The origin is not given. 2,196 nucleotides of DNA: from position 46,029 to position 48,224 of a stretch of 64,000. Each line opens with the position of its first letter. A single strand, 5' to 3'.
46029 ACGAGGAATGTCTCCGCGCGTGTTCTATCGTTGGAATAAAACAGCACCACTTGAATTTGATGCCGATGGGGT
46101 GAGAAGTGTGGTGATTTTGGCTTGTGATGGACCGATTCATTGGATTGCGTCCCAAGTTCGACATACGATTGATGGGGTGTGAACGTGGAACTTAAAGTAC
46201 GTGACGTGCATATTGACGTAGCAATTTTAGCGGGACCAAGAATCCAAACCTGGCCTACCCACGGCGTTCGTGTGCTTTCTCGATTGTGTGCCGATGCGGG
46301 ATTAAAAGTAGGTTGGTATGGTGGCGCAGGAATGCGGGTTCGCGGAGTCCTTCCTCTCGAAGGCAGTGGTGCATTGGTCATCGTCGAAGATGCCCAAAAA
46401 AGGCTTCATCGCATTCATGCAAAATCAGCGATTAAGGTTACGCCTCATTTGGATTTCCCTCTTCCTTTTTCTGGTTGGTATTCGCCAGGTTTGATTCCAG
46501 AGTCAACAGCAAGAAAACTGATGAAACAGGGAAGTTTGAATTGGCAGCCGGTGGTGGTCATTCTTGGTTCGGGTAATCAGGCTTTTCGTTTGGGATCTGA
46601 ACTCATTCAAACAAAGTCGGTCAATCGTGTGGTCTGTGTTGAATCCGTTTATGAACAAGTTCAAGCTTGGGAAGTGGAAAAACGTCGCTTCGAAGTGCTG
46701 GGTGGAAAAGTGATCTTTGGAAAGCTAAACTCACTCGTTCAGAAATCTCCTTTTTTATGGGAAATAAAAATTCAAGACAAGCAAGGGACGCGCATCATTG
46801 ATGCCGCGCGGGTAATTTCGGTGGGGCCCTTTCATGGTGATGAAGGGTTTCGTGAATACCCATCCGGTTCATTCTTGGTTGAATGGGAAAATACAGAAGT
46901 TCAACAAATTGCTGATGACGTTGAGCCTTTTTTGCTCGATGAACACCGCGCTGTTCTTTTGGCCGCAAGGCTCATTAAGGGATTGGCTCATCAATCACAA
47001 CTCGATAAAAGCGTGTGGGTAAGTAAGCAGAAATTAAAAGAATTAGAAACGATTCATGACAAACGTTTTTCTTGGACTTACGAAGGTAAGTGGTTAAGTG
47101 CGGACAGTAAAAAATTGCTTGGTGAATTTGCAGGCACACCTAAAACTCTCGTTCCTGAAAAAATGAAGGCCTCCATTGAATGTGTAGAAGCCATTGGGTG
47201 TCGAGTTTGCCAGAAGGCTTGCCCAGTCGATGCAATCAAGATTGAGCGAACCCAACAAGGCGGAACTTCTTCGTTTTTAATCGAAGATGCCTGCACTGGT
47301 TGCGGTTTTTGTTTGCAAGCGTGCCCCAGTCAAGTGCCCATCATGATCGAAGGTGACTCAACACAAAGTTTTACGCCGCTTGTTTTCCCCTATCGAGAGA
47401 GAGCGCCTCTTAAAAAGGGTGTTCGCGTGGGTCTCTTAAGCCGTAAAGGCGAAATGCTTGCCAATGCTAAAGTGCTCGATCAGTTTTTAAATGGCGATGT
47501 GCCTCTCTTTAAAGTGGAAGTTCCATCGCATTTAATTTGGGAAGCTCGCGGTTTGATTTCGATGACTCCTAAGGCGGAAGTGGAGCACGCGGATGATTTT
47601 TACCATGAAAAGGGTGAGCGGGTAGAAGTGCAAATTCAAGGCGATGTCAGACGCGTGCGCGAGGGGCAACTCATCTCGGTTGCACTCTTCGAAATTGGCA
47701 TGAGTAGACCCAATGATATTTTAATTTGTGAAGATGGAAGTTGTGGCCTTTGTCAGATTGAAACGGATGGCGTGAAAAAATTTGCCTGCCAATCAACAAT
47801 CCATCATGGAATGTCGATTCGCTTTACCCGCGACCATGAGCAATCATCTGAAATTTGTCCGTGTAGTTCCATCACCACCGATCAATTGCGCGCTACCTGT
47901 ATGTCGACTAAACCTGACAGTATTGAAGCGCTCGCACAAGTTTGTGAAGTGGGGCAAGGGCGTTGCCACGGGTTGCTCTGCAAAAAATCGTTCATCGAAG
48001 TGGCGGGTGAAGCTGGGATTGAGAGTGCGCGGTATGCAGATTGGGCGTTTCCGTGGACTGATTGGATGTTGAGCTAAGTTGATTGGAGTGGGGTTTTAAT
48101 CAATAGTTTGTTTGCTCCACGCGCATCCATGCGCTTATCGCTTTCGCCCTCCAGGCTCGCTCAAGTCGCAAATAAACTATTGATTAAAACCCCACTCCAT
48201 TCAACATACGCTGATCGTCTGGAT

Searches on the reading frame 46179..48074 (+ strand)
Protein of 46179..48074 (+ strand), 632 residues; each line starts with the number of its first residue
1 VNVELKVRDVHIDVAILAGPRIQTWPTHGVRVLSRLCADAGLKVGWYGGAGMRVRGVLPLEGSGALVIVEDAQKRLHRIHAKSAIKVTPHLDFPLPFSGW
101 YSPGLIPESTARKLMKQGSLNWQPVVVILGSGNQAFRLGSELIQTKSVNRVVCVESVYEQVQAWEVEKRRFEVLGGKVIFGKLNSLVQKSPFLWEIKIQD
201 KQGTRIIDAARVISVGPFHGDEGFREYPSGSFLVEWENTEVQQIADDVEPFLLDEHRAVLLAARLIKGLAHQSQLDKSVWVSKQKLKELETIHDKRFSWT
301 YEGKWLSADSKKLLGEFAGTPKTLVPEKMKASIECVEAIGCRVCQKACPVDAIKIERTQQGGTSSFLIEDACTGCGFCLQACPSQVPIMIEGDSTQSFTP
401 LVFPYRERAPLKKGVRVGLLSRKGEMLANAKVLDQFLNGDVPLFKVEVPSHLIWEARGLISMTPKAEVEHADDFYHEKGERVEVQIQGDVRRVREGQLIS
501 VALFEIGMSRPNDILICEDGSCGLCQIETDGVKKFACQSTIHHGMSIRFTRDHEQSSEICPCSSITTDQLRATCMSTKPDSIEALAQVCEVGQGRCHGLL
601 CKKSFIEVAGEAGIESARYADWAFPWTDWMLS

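Call 3: search_protein_families(library=pfam, proteins=[window:46179-48074:+], max_evalue=1)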
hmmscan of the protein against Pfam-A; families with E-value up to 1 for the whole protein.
window:46179-48074:+ (632 aa): 14 families
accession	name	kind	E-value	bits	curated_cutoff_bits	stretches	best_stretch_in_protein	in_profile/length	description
PF12838.12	Fer4_7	-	1.1e-07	32.7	27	1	339-386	3-52/52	4Fe-4S dicluster domain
PF00037.32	Fer4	-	1.5e-07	31.4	21.1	2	368-384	4-20/24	4Fe-4S binding domain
PF14697.11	Fer4_21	-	5.1e-07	30.2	35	1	331-384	1-53/59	4Fe-4S dicluster domain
PF13237.11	Fer4_10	-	2.8e-06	27.6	25.5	2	339-383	10-53/53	4Fe-4S dicluster domain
PF25160.1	LdpA_Fe-S-bd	-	1.3e-05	25.3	27.6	1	342-385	7-41/49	LdpA Fe-S cluster-binding domain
PF13187.11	Fer4_9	-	2.1e-05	24.9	27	1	339-385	3-50/52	4Fe-4S dicluster domain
PF12797.12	Fer4_2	-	3.7e-05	23.9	24.5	2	368-384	6-22/22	4Fe-4S binding domain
PF13510.11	Fer2_4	-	0.00017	22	22.8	1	480-548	2-78/82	2Fe-2S iron-sulfur cluster binding domain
PF12837.12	Fer4_6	-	0.00047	20.4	25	1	369-387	6-24/24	4Fe-4S binding domain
PF12800.12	Fer4_4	-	0.01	16.6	24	1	370-383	2-15/17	4Fe-4S binding domain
PF13085.11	Fer2_3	-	0.015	15.7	27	1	517-543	52-78/107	2Fe-2S iron-sulfur cluster binding domain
PF13183.11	Fer4_8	-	0.018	16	27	1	370-384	3-17/68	4Fe-4S dicluster domain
PF12798.12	Fer4_3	-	0.065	14.5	27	2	372-385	1-14/15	4Fe-4S binding domain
PF13459.11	Fer4_15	-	0.21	12.7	22.4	1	370-386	6-22/66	4Fe-4S single cluster domain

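Call 4: search_protein_families(library=ncbifam, proteins=[window:46179-48074:+], max_evalue=1)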
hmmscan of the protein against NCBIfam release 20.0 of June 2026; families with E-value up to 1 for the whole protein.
window:46179-48074:+ (632 aa): 93 families (the best 25 are shown)
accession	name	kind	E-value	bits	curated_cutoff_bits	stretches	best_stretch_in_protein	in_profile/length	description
TIGR01944.1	rnfB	subfamily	6.6e-11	42.1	68.7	1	326-391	103-164/190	RnfABCDGE type electron transport complex subunit B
NF003475.0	PRK05113.1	equivalog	1.5e-09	38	203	1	328-391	105-164/190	electron transport complex subunit RsxB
NF005415.0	PRK06991.1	equivalog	4.8e-08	33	281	1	331-386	80-131/284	electron transport complex subunit RsxB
NF040770.1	hetero_SS_HdrA2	exception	5.6e-07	28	1100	1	327-386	568-622/777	CoB-CoM heterodisulfide reductase HdrA2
NF042909.1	FMH_DH_FwdF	exception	2.3e-06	26.9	375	1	332-387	221-274/336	tungsten-dependent formylmethanofuran dehydrogenase subunit FwdF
NF038196.1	ferrodoxin_EFR1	subfamily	2.4e-06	27.8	75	1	327-385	178-227/242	EFR1 family ferrodoxin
NF010366.0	PRK13795.1-1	equivalog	2.6e-06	25.9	745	1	325-382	597-648/667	hypothetical protein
NF006446.0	PRK08764.1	equivalog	3.4e-06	27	220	1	334-385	84-131/139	Rnf electron transport complex subunit RnfB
TIGR01971.1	NuoI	subfamily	4.3e-06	26.3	113.05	1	337-386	43-97/121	NADH-quinone oxidoreductase, chain I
NF005505.0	PRK07118.1-4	equivalog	1.3e-05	24.8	378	1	329-385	210-260/265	Fe-S cluster domain-containing protein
NF009410.0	PRK12771.1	subfamily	1.4e-05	23.9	516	1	311-390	483-563/566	NAD(P)-binding protein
NF005504.0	PRK07118.1-3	equivalog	2.9e-05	23.6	437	1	338-386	142-187/293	Fe-S cluster domain-containing protein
NF045992.1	CircClkLdpA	equivalog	2.9e-05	23.3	450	1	341-386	110-151/360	circadian clock protein LdpA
NF007202.0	PRK09623.1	equivalog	3.1e-05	24.2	166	1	333-390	48-101/105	3-methyl-2-oxobutanoate dehydrogenase subunit delta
NF041836.1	rnfB_Methano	equivalog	3.3e-05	23.5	445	1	333-385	213-260/265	Rnf electron transport complex subunit RnfB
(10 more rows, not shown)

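Call 7: search_solved_structures(query=window:46179-48074:+, max_evalue=10)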
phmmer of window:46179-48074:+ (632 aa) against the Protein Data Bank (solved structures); distinct sequences matched with E-value up to 10: 210 (the best 60 are shown).
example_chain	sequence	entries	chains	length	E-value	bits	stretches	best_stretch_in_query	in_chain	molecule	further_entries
9sw6_H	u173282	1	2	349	2.1e-10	42.6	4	336-385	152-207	Tungsten formylmethanofuran dehydrogenase, subunit F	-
8ahx_B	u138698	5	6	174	6.8e-10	40.9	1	323-395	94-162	Ion-translocating oxidoreductase complex subunit B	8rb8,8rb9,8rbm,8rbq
5t5i_F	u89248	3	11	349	7.4e-08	34.1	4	336-386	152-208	Tungsten formylmethanofuran dehydrogenase subunit fwdF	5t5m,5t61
6fah_A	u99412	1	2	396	1.5e-07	33.1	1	337-392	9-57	Caffeyl-CoA reductase-Etf complex subunit CarE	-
9sfi_T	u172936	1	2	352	9.5e-06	27.2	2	332-390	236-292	4Fe-4S ferredoxin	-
9sfi_A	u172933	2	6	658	1.2e-05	26.8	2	328-385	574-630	CoB--CoM heterodisulfide reductase iron-sulfur subunit A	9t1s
7ar7_I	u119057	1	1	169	1.5e-05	26.5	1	338-396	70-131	NADH dehydrogenase [ubiquinone] iron-sulfur protein 8-A, mitochondrial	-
7arc_I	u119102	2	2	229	1.9e-05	26.2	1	338-396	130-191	TYKY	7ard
7tgh_S8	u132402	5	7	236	2.4e-05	25.9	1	338-394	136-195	NADH-ubiquinone oxidoreductase 1, chain, putative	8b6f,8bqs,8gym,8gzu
7aqr_I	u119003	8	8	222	2.7e-05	25.7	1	338-396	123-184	NADH dehydrogenase [ubiquinone] iron-sulfur protein 8-A, mitochondrial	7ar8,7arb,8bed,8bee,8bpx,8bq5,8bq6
7a23_D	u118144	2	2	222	2.7e-05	25.7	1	338-396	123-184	TYKY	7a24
7bkb_K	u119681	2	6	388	2.9e-05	25.6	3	339-386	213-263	Formylmethanofuran dehydrogenase, subunit F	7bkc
9f5x_G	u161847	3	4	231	3.2e-05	25.4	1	338-396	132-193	NADH:ubiquinone oxidoreductase subunit 8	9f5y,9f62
9sw6_G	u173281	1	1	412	3.4e-05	25.4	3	329-386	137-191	Polyferredoxin protein MvhB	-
8esw_S8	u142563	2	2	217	3.6e-05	25.3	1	338-395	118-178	NADH dehydrogenase (ubiquinone) 23 kDa subunit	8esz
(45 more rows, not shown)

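Call 27: search_solved_structures(query=A3, max_evalue=1)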
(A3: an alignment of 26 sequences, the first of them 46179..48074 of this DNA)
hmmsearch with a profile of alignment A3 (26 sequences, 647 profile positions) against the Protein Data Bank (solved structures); distinct sequences matched with E-value up to 1: 287 (the best 60 are shown).
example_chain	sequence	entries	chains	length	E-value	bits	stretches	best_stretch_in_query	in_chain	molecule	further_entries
9sw6_G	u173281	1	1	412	2.2e-18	68.9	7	345-393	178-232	Polyferredoxin protein MvhB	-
9sw6_H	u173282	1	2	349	5.4e-18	67.6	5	343-398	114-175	Tungsten formylmethanofuran dehydrogenase, subunit F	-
9sfi_T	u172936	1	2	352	1.4e-17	66.3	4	345-396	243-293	4Fe-4S ferredoxin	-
5t5i_F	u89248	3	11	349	5.1e-17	64.4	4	343-400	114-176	Tungsten formylmethanofuran dehydrogenase subunit fwdF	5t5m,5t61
7bkb_K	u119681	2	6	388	3.6e-16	61.6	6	345-395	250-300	Formylmethanofuran dehydrogenase, subunit F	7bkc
9sfi_O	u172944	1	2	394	3.6e-14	55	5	336-392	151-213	Ferredoxin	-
9sfi_A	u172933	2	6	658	1.2e-13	53.3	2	346-394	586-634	CoB--CoM heterodisulfide reductase iron-sulfur subunit A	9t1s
9eri_B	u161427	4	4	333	1.6e-12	49.6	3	349-400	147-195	Na(+)-translocating ferredoxin:NAD(+) oxidoreductase complex subunit B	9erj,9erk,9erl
7zc6_B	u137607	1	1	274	7.2e-12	47.4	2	333-403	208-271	RnfB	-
8ahx_B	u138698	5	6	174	3.1e-11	45.3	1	319-400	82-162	Ion-translocating oxidoreductase complex subunit B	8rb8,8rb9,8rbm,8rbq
8rvu_a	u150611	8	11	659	1.2e-09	40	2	346-406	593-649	H(2):CoB-CoM heterodisulfide,ferredoxin reductase subunit A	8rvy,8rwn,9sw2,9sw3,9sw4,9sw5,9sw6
8rvv_A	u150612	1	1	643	2.7e-09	38.9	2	346-401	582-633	H(2):CoB-CoM heterodisulfide,ferredoxin reductase subunit A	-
8e9g_I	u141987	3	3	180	3e-09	38.8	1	345-411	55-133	NADH-quinone oxidoreductase subunit I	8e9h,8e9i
8qby_I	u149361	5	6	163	5.7e-09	37.8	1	345-421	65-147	NADH-quinone oxidoreductase subunit I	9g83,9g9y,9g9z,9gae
7ar7_I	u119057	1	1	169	6.2e-09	37.7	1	345-419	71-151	NADH dehydrogenase [ubiquinone] iron-sulfur protein 8-A, mitochondrial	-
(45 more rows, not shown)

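Call 29: search_protein_families(library=pfam, alignment_id=A3, max_evalue=0.01)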
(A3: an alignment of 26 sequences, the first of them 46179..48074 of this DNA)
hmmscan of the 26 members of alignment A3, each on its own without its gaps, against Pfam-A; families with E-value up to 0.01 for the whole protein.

A. member 1, window:46179-48074:+ (632 aa): 9 families
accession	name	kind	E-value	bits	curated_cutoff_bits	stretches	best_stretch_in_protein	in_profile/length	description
PF12838.12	Fer4_7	-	1.1e-07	32.7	27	1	339-386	3-52/52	4Fe-4S dicluster domain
PF00037.32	Fer4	-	1.5e-07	31.4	21.1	2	368-384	4-20/24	4Fe-4S binding domain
PF14697.11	Fer4_21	-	5.1e-07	30.2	35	1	331-384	1-53/59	4Fe-4S dicluster domain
PF13237.11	Fer4_10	-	2.8e-06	27.6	25.5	2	339-383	10-53/53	4Fe-4S dicluster domain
PF25160.1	LdpA_Fe-S-bd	-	1.3e-05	25.3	27.6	1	342-385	7-41/49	LdpA Fe-S cluster-binding domain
PF13187.11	Fer4_9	-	2.1e-05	24.9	27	1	339-385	3-50/52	4Fe-4S dicluster domain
PF12797.12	Fer4_2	-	3.7e-05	23.9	24.5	1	368-384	6-22/22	4Fe-4S binding domain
PF13510.11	Fer2_4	-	0.00017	22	22.8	1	480-548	2-78/82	2Fe-2S iron-sulfur cluster binding domain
PF12837.12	Fer4_6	-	0.00047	20.4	25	1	369-387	6-24/24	4Fe-4S binding domain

B. families by the number of members that match (of 26 scanned): 19 families
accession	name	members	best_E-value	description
PF00037.32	Fer4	26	5e-11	4Fe-4S binding domain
PF12838.12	Fer4_7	26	5e-10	4Fe-4S dicluster domain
PF14697.11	Fer4_21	26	4.3e-09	4Fe-4S dicluster domain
PF25160.1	LdpA_Fe-S-bd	25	8.6e-10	LdpA Fe-S cluster-binding domain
PF13187.11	Fer4_9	25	9.8e-08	4Fe-4S dicluster domain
PF13237.11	Fer4_10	25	3.5e-07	4Fe-4S dicluster domain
PF12837.12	Fer4_6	24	3.3e-06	4Fe-4S binding domain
PF12797.12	Fer4_2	24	4.5e-06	4Fe-4S binding domain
PF13085.11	Fer2_3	24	1.3e-05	2Fe-2S iron-sulfur cluster binding domain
PF13510.11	Fer2_4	23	2.7e-07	2Fe-2S iron-sulfur cluster binding domain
PF13484.11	Fer4_16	19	2.9e-07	4Fe-4S double cluster binding domain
PF04324.20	Fer2_BFD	14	5.9e-10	BFD-like [2Fe-2S] binding domain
PF12800.12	Fer4_4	11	0.00025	4Fe-4S binding domain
PF13183.11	Fer4_8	8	0.00092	4Fe-4S dicluster domain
PF13534.11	Fer4_17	7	0.00017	4Fe-4S dicluster domain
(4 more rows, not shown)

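Call 74: search_protein_families(library=padloc, proteins=[window:46179-48074:+], max_evalue=0.01)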
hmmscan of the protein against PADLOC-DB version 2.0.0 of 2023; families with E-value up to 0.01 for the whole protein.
window:46179-48074:+ (632 aa): 0 families

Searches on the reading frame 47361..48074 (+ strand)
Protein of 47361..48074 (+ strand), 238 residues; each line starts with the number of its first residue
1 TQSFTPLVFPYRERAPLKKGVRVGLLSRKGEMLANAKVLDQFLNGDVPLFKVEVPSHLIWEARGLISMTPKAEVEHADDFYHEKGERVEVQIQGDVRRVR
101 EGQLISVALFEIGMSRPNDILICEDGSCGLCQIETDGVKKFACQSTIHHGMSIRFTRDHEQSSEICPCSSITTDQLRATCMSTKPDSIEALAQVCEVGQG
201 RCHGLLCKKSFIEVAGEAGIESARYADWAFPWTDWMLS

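Call 75: search_solved_structures(query=A8, max_evalue=1, show_alignments=3)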
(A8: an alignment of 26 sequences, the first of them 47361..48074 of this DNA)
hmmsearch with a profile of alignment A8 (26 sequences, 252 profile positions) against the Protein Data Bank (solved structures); distinct sequences matched with E-value up to 1: 53.
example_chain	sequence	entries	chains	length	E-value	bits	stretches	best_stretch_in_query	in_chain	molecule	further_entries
8oh5_C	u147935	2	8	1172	6.9e-06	28.8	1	95-175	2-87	Formate dehydrogenase-O, major subunit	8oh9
7tgh_S1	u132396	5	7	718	8.9e-06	28.5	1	86-171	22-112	NADH-ubiquinone oxidoreductase 75 kDa subunit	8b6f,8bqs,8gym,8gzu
1t3q_A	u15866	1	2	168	9.2e-05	25.2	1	89-219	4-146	quinoline 2-oxidoreductase small subunit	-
6tg9_A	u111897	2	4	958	0.00011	24.9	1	89-171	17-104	Formate dehydrogenase subunit alpha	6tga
9wxb_B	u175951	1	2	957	0.00044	22.9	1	100-171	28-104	Formate dehydrogenase alpha subunit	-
9bov_A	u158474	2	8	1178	0.0017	21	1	134-173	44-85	Molybdopterin oxidoreductase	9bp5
1rm6_C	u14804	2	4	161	0.0071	19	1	131-170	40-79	4-hydroxybenzoyl-CoA reductase gamma subunit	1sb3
7kcm_C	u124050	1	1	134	0.012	18.2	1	131-159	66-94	Succinate dehydrogenase [ubiquinone] iron-sulfur subunit, mitochondrial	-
7kcl_C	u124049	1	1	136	0.013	18.1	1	131-159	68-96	Succinate dehydrogenase [ubiquinone] iron-sulfur subunit, mitochondrial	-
8e9g_G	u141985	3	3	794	0.024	17.2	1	97-172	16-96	NADH-quinone oxidoreductase subunit G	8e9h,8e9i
4hp9_A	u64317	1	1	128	0.025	17.2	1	103-148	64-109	Potassium voltage-gated channel subfamily H member 2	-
8a6t_A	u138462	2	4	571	0.031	16.9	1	96-172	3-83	Electron bifurcating hydrogenase subunit HydA1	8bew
2l4r_A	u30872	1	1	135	0.035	16.7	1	102-148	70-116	Potassium voltage-gated channel subfamily H member 2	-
8gs8_B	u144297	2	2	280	0.035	16.7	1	131-159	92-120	Succinate dehydrogenase [ubiquinone] iron-sulfur subunit, mitochondrial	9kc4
9lig_B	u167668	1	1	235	0.037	16.6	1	131-161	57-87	Succinate dehydrogenase [ubiquinone] iron-sulfur subunit, mitochondrial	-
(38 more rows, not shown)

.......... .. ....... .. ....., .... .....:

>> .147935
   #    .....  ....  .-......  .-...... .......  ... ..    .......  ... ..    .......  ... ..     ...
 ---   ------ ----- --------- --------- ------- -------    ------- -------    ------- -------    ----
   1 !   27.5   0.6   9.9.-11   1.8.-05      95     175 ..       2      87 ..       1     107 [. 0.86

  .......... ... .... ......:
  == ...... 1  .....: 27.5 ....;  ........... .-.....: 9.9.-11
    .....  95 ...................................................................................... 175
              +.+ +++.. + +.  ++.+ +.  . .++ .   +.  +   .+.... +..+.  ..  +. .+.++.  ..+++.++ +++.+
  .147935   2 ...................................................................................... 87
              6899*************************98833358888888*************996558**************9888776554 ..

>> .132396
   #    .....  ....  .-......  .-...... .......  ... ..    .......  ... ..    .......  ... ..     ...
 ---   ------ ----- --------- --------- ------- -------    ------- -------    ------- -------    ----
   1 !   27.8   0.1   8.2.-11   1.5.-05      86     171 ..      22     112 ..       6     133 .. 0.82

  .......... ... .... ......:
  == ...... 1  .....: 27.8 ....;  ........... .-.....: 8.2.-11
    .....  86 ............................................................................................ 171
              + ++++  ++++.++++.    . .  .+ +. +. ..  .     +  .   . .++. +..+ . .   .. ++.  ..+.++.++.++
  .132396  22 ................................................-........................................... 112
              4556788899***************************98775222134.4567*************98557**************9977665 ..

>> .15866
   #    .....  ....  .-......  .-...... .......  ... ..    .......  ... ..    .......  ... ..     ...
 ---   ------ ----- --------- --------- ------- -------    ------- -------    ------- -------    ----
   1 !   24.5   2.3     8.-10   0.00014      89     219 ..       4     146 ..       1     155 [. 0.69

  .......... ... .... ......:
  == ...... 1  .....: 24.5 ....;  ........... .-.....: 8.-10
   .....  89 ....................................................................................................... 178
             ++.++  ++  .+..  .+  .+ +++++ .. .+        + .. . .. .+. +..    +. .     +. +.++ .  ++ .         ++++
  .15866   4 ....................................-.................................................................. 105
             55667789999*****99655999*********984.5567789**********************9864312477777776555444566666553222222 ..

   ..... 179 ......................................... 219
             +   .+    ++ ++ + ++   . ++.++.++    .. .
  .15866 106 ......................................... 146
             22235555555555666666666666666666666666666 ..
